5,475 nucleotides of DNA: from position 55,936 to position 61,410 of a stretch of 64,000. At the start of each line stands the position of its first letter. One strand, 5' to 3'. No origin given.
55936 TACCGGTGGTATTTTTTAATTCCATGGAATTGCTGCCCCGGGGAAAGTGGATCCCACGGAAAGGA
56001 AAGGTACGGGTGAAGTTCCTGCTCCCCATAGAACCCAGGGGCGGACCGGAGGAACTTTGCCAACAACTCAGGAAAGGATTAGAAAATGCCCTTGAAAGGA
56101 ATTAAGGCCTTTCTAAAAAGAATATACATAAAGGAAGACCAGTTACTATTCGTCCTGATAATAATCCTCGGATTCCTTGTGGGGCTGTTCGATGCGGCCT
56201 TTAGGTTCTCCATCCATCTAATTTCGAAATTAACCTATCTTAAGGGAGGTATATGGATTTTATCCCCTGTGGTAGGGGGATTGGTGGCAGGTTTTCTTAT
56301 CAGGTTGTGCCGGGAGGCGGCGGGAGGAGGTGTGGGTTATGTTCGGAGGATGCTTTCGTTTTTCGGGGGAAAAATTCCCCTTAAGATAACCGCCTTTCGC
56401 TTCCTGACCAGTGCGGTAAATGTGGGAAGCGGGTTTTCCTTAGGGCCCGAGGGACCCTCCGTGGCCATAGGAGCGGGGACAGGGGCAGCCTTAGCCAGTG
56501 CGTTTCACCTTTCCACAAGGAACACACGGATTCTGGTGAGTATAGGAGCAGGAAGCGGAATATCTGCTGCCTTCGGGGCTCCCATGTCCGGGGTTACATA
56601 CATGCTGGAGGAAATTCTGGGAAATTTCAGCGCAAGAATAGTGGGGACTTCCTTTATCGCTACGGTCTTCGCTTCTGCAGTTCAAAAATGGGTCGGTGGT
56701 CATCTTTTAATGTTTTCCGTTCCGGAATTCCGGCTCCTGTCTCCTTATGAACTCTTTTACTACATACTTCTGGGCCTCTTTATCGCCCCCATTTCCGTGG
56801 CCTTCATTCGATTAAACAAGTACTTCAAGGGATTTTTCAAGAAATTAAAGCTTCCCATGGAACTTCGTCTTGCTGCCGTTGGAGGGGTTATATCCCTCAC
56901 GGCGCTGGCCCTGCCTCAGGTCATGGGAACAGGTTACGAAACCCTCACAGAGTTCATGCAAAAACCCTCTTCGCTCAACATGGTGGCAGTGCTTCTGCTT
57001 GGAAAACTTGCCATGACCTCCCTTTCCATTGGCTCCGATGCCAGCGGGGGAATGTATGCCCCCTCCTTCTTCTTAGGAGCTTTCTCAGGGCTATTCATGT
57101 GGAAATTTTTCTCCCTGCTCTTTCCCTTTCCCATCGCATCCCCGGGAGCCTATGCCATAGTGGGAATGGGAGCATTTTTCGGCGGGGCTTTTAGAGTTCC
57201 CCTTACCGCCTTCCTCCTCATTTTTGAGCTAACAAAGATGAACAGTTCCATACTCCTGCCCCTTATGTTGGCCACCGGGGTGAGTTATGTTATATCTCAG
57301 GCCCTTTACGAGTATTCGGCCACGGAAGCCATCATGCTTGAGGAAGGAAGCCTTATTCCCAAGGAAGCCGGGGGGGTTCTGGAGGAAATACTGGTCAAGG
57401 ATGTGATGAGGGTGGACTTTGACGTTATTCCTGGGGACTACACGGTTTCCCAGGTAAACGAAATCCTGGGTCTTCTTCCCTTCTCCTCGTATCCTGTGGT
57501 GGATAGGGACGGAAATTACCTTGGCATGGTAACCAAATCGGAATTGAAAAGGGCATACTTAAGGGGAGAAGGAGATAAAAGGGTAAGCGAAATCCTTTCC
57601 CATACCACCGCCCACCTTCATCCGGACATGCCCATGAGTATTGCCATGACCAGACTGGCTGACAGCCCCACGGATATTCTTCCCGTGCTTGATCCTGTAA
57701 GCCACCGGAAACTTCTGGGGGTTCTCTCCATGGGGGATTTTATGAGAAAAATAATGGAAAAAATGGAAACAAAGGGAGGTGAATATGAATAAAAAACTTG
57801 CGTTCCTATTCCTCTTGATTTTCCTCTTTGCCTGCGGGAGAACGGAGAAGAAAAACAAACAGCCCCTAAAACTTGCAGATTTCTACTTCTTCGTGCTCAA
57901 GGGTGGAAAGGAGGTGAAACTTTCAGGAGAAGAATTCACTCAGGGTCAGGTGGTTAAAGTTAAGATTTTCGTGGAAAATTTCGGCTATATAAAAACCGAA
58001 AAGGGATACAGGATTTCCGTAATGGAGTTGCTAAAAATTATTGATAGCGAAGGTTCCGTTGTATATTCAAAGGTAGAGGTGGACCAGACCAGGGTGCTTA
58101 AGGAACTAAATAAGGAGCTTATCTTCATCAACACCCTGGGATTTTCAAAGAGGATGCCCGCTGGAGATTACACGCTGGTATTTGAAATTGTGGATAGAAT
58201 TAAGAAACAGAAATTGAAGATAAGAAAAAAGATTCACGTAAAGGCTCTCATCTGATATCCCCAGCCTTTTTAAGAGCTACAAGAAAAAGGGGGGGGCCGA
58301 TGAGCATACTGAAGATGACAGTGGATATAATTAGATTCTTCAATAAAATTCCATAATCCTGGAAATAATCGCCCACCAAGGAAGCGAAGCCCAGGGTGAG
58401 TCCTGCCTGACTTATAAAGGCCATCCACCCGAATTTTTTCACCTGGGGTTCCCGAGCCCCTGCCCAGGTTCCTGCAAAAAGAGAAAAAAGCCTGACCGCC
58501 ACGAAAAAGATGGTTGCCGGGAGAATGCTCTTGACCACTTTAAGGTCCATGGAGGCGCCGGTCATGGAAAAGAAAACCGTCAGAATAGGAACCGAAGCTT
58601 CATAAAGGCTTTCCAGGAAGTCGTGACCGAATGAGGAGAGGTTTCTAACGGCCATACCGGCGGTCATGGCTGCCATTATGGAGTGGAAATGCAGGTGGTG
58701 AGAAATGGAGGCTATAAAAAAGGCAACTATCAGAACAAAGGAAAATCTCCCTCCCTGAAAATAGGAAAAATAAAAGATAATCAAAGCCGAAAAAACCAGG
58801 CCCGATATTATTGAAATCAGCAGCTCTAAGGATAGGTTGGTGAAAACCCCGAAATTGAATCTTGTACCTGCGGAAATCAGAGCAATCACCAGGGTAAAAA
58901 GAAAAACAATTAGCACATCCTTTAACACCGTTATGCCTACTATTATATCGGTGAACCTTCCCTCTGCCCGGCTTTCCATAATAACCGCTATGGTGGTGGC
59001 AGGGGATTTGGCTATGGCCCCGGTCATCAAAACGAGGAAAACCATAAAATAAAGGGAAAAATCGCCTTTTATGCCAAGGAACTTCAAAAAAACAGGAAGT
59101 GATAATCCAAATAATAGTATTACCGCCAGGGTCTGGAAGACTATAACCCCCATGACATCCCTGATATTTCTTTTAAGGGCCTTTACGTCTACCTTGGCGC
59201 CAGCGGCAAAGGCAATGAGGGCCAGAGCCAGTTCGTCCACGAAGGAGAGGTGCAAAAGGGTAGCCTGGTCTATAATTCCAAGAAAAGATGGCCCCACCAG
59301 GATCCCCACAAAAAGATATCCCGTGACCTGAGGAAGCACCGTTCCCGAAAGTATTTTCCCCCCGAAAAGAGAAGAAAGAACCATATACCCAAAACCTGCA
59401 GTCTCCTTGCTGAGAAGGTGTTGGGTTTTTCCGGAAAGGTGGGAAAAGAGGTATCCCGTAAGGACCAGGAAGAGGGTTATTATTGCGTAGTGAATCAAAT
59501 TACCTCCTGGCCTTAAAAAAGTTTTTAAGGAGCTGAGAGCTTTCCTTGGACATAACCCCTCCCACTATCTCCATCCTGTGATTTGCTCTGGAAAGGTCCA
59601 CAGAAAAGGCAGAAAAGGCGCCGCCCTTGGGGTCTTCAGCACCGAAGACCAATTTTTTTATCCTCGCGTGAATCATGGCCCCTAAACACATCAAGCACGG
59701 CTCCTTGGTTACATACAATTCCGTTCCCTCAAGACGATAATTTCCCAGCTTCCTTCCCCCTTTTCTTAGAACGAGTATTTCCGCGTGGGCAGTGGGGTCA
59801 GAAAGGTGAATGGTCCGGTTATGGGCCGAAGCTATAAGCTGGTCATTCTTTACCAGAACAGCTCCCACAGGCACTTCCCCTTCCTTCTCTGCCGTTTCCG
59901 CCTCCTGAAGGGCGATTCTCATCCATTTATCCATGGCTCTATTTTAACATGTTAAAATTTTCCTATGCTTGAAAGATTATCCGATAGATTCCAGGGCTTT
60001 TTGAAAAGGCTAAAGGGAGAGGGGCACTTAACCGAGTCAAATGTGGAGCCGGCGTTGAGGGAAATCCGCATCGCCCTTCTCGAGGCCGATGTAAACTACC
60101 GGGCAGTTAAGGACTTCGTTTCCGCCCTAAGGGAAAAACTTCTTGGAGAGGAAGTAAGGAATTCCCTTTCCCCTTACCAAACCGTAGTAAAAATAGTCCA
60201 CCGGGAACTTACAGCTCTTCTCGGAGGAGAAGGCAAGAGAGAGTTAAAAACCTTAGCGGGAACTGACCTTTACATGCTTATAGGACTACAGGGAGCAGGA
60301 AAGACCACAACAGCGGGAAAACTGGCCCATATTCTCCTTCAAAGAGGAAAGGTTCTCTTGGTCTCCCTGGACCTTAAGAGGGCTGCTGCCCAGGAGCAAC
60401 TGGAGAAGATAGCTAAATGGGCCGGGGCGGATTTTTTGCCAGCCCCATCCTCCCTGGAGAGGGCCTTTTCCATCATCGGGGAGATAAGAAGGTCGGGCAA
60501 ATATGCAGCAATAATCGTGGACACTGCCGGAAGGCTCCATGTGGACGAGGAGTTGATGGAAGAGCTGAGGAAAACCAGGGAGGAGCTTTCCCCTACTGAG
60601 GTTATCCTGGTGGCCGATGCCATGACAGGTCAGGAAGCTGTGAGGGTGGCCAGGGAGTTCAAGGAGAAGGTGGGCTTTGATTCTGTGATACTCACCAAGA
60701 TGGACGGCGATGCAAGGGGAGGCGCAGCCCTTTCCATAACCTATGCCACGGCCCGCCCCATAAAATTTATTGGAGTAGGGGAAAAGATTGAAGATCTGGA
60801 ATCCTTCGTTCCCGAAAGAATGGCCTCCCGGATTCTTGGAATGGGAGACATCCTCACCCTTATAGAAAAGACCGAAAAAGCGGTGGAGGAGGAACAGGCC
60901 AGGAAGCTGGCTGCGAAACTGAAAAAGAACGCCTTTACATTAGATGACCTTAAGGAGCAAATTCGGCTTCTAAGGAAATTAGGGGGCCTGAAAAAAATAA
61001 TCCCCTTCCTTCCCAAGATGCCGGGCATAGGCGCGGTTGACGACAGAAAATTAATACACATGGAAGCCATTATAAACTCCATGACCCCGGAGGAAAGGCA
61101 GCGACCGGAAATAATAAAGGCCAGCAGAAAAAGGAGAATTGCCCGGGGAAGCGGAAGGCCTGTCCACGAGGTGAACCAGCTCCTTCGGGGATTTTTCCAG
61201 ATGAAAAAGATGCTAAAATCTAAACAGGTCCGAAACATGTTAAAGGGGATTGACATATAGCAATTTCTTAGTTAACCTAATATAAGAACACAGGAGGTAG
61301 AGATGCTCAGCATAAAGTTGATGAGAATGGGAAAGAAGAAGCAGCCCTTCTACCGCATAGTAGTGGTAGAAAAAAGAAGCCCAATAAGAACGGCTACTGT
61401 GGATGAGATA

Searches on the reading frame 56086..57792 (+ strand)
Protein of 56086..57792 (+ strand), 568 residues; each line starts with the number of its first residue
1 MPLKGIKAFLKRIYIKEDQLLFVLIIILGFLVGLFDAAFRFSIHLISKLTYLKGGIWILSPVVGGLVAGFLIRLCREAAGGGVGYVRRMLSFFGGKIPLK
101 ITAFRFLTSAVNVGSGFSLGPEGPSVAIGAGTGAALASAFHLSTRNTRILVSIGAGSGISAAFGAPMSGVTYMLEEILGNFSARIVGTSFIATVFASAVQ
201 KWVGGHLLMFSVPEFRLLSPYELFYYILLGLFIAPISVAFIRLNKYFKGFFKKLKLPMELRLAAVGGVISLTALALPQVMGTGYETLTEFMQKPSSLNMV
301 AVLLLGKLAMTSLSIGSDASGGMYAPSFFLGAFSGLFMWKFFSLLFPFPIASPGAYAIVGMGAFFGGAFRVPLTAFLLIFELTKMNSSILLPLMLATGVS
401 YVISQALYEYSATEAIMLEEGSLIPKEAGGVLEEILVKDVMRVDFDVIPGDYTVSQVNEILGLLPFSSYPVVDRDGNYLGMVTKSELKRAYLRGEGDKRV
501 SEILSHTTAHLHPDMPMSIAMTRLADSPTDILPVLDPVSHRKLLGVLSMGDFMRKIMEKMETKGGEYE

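Call 58: search_protein_families(library=ncbifam, proteins=[window:56086-57792:+], max_evalue=1e-20)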
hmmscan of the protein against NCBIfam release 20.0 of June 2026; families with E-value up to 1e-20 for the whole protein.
window:56086-57792:+ (568 aa): 3 families
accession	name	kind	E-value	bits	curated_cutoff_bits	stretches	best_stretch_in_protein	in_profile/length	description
NF002505.0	PRK01862.1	equivalog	1.9e-79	267.9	482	1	56-558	71-572/577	ClcB-like voltage-gated chloride channel protein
NF003640.0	PRK05277.1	equivalog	2.3e-55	188.1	350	1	16-408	26-438/471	H(+)/Cl(-) exchange transporter ClcA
NF002437.0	PRK01610.1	equivalog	2.4e-29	102.7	425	1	51-411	58-419/429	voltage-gated ClC-type chloride channel ClcB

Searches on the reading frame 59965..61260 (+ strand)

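Call 58: search_protein_families(library=ncbifam, proteins=[window:59965-61260:+], max_evalue=1e-20)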
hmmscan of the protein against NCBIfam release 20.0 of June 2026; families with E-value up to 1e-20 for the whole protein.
window:59965-61260:+ (431 aa): 3 families
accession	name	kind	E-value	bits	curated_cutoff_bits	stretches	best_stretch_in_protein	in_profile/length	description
TIGR00959.1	ffh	equivalog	4e-155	516.9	473.2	1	3-418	2-427/428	signal recognition particle protein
TIGR01425.1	SRP54_euk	equivalog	3.8e-82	276.4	576.25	1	2-416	2-428/428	signal recognition particle protein SRP54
TIGR00064.1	ftsY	equivalog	3.6e-60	203.6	260.7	1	28-290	4-278/279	signal recognition particle-docking protein FtsY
